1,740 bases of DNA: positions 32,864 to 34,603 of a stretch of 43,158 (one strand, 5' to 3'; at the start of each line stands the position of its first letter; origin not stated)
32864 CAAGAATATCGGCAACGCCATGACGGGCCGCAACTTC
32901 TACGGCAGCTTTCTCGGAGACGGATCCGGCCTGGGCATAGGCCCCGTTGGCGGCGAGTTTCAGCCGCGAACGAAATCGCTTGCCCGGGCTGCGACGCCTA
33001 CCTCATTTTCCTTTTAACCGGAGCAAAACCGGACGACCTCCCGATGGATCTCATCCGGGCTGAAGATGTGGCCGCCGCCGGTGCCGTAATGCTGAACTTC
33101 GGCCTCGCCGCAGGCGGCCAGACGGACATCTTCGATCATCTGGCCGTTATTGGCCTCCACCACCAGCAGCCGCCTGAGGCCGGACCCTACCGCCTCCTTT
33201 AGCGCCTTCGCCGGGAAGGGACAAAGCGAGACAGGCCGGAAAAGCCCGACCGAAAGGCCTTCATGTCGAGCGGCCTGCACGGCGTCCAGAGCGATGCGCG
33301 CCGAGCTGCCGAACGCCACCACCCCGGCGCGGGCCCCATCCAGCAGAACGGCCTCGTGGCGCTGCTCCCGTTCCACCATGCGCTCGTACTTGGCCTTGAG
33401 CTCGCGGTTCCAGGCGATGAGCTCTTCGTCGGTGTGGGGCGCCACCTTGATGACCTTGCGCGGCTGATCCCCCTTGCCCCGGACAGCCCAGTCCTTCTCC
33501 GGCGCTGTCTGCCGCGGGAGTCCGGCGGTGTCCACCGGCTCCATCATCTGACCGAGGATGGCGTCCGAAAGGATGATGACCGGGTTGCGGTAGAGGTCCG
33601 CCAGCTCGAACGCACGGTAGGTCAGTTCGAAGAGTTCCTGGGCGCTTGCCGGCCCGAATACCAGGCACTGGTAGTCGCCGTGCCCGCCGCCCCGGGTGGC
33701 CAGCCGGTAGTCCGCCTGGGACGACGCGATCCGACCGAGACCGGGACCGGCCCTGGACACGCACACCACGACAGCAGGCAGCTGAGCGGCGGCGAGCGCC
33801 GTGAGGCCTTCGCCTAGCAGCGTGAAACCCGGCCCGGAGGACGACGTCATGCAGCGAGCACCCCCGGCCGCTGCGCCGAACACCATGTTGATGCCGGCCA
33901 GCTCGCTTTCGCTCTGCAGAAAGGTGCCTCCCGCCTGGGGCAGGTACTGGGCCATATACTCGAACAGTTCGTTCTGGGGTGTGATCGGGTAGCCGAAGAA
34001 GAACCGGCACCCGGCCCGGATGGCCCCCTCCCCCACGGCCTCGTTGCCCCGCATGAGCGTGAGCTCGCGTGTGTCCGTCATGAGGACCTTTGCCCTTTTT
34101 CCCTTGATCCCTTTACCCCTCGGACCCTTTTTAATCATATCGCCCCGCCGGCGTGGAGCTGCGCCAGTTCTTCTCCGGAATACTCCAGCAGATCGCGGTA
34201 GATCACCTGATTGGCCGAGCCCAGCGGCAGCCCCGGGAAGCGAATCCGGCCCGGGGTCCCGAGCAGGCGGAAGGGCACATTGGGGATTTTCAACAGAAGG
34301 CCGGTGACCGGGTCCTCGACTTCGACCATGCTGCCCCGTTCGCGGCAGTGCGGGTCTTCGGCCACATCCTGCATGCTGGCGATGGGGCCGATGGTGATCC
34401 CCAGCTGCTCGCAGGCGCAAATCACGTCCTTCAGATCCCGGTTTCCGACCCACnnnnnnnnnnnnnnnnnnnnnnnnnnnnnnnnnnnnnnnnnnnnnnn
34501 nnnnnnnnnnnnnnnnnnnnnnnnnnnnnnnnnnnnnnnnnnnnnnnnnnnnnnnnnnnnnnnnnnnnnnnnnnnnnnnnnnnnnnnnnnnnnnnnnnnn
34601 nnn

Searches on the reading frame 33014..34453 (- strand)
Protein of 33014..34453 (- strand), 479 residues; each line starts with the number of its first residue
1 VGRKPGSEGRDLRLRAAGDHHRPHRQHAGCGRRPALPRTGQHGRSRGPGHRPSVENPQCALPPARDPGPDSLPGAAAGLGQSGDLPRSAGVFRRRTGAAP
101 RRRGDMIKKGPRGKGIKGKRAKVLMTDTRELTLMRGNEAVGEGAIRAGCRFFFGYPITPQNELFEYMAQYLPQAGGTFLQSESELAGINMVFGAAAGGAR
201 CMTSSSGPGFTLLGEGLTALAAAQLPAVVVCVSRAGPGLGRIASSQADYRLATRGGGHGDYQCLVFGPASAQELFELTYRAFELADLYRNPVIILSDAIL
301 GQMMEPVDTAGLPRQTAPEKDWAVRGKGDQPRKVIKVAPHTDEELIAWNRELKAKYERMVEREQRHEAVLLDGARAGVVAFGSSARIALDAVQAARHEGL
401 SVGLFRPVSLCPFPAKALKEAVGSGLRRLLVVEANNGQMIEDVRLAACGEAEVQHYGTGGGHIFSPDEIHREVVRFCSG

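Call 21: search_protein_families(library=pfam, proteins=[window:33014-34453:-])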
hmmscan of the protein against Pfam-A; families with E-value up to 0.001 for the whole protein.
window:33014-34453:- (479 aa): 3 families
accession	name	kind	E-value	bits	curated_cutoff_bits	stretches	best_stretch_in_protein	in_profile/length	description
PF01855.24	POR_N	-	1.9e-43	149.3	27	1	142-312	1-170/231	Pyruvate flavodoxin/ferredoxin oxidoreductase, thiamine diP-bdg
PF17147.9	PFOR_II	-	1e-16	61.6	27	1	375-469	2-102/102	Pyruvate:ferredoxin oxidoreductase core domain II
PF02780.25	Transketolase_C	-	0.00037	20.8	25.9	1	372-436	8-71/124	Transketolase, C-terminal domain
